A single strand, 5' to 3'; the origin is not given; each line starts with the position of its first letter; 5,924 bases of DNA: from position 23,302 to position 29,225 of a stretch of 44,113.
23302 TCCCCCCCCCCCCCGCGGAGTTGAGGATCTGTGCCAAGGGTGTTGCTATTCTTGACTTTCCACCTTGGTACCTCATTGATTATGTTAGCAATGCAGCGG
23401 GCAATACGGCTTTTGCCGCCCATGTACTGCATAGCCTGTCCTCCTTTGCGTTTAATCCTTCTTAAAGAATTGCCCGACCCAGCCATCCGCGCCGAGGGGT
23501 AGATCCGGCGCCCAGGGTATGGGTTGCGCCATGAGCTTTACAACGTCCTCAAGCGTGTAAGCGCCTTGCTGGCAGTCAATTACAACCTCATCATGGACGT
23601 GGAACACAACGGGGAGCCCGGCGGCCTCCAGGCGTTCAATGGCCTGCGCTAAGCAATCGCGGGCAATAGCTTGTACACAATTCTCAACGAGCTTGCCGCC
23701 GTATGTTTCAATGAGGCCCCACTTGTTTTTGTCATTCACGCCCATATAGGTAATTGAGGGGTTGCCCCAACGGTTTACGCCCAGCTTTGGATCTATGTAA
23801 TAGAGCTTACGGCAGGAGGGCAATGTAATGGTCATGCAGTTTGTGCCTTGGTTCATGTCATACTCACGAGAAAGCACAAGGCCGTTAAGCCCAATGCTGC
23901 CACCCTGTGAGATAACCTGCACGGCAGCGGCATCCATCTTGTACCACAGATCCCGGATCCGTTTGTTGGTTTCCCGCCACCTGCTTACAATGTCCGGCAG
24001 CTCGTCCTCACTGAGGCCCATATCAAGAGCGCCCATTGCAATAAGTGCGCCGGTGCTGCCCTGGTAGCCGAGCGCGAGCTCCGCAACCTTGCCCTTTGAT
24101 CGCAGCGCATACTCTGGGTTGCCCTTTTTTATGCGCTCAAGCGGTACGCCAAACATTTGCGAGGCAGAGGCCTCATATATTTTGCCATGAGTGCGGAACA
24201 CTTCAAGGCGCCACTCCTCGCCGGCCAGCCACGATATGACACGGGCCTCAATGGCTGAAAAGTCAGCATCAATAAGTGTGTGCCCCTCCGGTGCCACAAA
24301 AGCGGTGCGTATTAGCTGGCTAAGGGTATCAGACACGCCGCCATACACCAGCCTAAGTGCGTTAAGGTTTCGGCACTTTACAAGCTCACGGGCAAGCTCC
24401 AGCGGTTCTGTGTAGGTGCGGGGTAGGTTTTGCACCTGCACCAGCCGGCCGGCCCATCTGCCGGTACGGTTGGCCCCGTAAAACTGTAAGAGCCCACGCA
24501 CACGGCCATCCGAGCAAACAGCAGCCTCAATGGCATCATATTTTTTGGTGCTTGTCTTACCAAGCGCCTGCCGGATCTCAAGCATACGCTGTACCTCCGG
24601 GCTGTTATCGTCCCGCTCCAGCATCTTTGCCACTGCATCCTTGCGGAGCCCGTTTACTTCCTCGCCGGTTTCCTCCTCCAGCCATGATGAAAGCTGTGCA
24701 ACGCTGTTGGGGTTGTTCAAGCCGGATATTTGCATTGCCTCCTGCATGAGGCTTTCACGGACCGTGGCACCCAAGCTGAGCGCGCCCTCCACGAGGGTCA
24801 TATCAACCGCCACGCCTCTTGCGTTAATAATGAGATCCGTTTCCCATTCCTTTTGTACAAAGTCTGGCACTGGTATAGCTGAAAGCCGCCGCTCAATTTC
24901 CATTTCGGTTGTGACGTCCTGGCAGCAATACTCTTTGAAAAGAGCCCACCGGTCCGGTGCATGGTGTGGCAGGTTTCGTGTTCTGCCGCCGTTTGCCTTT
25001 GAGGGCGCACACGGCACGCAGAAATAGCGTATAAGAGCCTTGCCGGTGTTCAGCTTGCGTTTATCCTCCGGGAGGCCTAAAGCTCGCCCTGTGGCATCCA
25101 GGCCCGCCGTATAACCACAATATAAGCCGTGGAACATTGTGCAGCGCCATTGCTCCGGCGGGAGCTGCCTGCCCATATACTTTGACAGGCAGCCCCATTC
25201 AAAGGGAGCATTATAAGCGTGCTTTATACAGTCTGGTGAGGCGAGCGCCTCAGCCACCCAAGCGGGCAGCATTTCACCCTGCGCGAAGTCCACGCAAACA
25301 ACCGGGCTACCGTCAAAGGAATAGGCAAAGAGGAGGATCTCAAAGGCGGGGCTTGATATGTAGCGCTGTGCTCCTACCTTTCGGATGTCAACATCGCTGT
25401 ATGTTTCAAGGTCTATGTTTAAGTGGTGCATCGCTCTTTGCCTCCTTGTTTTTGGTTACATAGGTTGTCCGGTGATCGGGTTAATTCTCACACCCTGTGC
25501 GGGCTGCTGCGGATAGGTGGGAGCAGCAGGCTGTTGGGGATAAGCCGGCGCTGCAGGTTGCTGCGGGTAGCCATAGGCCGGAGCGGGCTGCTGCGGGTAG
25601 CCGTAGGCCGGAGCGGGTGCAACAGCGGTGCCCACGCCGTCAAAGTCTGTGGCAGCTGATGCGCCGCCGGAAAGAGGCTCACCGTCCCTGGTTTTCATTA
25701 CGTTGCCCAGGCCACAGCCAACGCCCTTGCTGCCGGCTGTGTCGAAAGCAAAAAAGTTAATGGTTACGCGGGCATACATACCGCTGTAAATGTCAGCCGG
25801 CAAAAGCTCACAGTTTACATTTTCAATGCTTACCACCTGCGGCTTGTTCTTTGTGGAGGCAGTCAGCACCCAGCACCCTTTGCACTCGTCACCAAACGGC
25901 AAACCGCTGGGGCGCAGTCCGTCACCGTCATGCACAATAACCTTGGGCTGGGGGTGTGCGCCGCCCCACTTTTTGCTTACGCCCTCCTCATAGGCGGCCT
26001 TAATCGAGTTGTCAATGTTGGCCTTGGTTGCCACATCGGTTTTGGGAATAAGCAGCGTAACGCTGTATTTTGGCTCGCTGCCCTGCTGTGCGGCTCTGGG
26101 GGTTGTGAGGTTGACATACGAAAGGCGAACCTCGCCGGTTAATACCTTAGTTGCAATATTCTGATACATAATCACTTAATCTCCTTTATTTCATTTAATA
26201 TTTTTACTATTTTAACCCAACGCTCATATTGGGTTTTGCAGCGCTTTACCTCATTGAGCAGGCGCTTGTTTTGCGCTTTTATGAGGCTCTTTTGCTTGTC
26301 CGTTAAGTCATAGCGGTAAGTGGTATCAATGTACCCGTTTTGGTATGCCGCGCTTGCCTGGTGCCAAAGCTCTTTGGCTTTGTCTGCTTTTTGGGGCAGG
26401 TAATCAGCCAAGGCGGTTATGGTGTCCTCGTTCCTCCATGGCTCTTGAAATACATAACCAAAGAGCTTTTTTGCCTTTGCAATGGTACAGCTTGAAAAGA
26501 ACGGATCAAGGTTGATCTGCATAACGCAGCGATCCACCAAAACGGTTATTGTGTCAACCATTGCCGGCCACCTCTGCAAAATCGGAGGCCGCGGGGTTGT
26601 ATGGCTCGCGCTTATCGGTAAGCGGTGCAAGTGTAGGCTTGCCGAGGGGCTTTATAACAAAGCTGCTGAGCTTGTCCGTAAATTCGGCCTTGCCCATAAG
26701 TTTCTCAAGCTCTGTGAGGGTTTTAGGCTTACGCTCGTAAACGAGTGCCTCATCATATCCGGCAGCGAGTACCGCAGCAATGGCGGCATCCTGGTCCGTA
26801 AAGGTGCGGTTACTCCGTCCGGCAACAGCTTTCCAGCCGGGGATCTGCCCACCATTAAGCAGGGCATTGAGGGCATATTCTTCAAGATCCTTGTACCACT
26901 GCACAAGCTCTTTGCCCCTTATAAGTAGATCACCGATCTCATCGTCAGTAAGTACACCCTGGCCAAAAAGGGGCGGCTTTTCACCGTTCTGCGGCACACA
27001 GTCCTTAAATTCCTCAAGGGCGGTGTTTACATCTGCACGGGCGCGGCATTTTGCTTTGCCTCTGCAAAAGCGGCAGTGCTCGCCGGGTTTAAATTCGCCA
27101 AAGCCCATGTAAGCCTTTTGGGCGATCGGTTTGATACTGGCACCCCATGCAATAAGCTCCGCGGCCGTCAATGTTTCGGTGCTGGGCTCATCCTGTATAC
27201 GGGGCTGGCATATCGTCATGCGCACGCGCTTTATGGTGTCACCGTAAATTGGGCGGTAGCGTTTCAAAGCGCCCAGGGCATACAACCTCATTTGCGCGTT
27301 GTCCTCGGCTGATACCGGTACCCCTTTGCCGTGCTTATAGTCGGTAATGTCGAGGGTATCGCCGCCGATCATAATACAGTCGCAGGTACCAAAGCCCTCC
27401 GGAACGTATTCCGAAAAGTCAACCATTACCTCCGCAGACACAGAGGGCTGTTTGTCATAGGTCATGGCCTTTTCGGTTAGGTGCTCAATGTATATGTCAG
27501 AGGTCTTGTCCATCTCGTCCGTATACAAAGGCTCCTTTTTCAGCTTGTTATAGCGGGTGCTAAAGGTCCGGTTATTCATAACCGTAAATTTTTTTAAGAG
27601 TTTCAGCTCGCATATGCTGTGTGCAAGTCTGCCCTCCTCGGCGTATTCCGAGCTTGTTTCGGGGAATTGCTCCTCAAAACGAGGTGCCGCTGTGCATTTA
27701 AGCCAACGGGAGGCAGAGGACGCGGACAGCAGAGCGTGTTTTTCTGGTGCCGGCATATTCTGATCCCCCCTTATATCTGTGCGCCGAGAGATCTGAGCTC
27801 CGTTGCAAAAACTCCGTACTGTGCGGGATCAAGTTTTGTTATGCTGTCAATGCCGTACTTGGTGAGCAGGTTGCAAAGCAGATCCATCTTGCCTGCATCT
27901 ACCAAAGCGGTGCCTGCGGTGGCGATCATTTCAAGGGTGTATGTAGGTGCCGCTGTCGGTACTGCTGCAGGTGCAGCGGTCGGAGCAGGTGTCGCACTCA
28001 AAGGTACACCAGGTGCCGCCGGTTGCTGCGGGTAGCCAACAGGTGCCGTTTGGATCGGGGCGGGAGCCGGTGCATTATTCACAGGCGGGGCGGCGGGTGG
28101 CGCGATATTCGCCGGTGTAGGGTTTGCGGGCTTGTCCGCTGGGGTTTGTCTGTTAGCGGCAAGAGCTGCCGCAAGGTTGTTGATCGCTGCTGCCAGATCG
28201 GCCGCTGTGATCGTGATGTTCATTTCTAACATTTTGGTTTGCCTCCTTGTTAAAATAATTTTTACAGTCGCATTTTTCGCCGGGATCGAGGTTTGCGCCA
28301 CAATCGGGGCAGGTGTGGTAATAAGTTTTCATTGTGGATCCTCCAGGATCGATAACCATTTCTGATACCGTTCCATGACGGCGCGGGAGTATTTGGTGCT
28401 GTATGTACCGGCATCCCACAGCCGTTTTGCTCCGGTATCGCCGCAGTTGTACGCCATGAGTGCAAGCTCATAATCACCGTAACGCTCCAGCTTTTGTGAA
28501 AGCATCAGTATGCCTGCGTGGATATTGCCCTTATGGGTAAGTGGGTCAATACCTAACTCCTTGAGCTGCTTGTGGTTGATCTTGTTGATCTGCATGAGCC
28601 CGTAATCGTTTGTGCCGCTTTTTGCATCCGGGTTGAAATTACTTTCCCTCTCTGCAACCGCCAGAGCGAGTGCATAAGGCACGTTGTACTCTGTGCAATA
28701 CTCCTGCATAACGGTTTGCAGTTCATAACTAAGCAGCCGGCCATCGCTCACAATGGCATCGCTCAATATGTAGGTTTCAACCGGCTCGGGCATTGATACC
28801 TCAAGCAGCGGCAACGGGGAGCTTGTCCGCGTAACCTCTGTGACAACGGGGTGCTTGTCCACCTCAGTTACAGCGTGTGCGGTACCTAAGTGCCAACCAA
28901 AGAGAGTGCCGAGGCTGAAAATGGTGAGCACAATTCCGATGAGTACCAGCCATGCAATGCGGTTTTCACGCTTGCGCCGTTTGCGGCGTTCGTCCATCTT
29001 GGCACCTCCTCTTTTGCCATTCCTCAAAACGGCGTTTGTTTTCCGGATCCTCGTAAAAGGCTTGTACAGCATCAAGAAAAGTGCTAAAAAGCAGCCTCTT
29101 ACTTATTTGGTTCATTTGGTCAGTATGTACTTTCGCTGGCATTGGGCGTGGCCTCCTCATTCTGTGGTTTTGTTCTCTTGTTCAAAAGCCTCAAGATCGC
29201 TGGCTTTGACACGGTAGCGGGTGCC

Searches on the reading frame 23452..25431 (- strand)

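Call 14: search_protein_families(library=phrogs, proteins=[window:23452-25431:-], max_evalue=0.001)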
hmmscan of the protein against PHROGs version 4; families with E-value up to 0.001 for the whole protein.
window:23452-25431:- (659 aa): 4 families
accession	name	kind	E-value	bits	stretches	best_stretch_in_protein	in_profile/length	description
phrog_17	-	DNA, RNA and nucleotide metabolism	2.5e-131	441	1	1-654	670-1228/1445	DNA polymerase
phrog_10285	-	DNA, RNA and nucleotide metabolism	1.4e-98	330.9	1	333-659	1-321/321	DNA polymerase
phrog_7766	-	DNA, RNA and nucleotide metabolism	4.3e-50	170.7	1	471-659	1-186/186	DNA polymerase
phrog_2573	-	DNA, RNA and nucleotide metabolism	0.00014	22.2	0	374-494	5-132/336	DNA polymerase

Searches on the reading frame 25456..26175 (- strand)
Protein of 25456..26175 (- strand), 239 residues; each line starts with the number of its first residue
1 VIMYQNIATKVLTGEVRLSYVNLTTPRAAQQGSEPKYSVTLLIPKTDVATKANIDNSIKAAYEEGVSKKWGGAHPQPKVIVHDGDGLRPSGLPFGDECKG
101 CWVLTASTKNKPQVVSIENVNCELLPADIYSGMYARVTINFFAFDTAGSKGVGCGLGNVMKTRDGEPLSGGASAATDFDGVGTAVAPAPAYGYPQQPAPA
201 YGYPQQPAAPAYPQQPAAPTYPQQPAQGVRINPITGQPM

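Call 14: search_protein_families(library=phrogs, proteins=[window:25456-26175:-], max_evalue=0.001)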
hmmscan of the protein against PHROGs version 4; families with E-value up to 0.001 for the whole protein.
window:25456-26175:- (239 aa): 2 families
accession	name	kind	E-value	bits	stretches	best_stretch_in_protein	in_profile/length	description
phrog_112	-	DNA, RNA and nucleotide metabolism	1.1e-54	186.9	1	2-183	13-196/265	Gp2.5-like ssDNA binding protein and ssDNA annealing protein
phrog_7011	-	DNA, RNA and nucleotide metabolism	1.4e-10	42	1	36-232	42-256/303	Gp2.5-like ssDNA binding protein and ssDNA annealing protein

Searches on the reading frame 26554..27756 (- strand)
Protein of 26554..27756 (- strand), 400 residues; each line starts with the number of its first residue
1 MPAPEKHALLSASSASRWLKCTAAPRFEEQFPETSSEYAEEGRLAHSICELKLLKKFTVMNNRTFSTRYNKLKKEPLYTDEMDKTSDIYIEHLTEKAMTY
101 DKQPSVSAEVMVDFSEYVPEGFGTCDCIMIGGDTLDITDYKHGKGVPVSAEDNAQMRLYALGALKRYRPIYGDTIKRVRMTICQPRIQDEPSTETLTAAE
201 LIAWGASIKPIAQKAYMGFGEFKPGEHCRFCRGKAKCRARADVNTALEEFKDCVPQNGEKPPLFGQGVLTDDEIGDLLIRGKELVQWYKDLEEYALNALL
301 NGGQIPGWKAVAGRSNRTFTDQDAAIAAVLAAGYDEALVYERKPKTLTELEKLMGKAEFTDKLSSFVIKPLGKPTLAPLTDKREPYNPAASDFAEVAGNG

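Call 14: search_protein_families(library=phrogs, proteins=[window:26554-27756:-], max_evalue=0.001)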
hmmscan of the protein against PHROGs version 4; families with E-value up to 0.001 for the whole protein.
window:26554-27756:- (400 aa): 2 families
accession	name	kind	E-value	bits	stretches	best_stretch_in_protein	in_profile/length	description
phrog_69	-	DNA, RNA and nucleotide metabolism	2.8e-119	400.4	1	3-398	83-478/501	exonuclease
phrog_3953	-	DNA, RNA and nucleotide metabolism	2.3e-18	67.5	1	6-209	12-178/186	exonuclease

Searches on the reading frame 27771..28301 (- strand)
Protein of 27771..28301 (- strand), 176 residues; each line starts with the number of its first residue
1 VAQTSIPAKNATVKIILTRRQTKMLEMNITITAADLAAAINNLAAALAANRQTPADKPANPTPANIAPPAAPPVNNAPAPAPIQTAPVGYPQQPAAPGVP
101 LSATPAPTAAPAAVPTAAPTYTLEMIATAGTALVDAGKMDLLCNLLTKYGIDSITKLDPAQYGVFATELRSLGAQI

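Call 15: search_protein_families(library=phrogs, proteins=[window:27771-28301:-], max_evalue=0.001)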
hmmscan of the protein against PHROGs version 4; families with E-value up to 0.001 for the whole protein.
window:27771-28301:- (176 aa): 3 families
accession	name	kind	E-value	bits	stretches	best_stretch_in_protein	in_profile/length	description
phrog_18562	-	unknown function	6.2e-21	76.5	1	26-176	2-151/151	-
phrog_22695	-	unknown function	2.5e-19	71.1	1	81-176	65-152/152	-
phrog_408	-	unknown function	0.00034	22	1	106-172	42-108/111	-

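Call 71: search_protein_families(library=pfam, proteins=[window:27771-28232:-], max_evalue=0.01)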
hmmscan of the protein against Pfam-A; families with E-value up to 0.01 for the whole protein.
window:27771-28232:- (153 aa): 0 families

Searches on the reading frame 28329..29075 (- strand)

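Call 15: search_protein_families(library=phrogs, proteins=[window:28329-29075:-], max_evalue=0.001)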
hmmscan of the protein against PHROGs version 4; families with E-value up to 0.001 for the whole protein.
window:28329-29075:- (248 aa): 15 families
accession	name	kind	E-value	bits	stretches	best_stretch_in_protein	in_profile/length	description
phrog_19349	-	unknown function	7.9e-35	121.5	1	114-244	65-198/204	-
phrog_32437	-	unknown function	1.3e-26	94.8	1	116-234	69-191/205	-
phrog_19890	-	unknown function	4.2e-20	73.2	1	112-239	103-237/248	-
phrog_2013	-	tail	8.5e-15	55.5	1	112-229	461-581/657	lytic tail protein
phrog_13449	-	other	1.4e-14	55.2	1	123-241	11-123/269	transglycosylase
phrog_342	-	head and packaging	2.4e-14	53.3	1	128-234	24-140/1235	internal virion protein with endolysin domain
phrog_669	-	lysis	6.7e-13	47.9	1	124-218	926-1025/1946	endolysin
phrog_12507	-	other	4.4e-10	40.9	1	118-221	9-113/260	transglycosylase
phrog_14342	-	tail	1.5e-07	32.4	1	118-214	140-235/272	lytic tail fiber protein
phrog_28014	-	unknown function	5.1e-07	30.6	1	127-214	42-130/224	-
phrog_34720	-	other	3.6e-06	28.1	1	140-214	6-87/120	transglycosylase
phrog_2533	-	unknown function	3.6e-06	26.3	1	118-224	744-850/1130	-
phrog_28504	-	tail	5e-06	26.5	1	119-214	233-328/597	lytic tail fiber protein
phrog_28981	-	other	1.6e-05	25.6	1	118-233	90-201/210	transglycosylase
phrog_31023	-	unknown function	5.7e-05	22.6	1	107-165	319-377/831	-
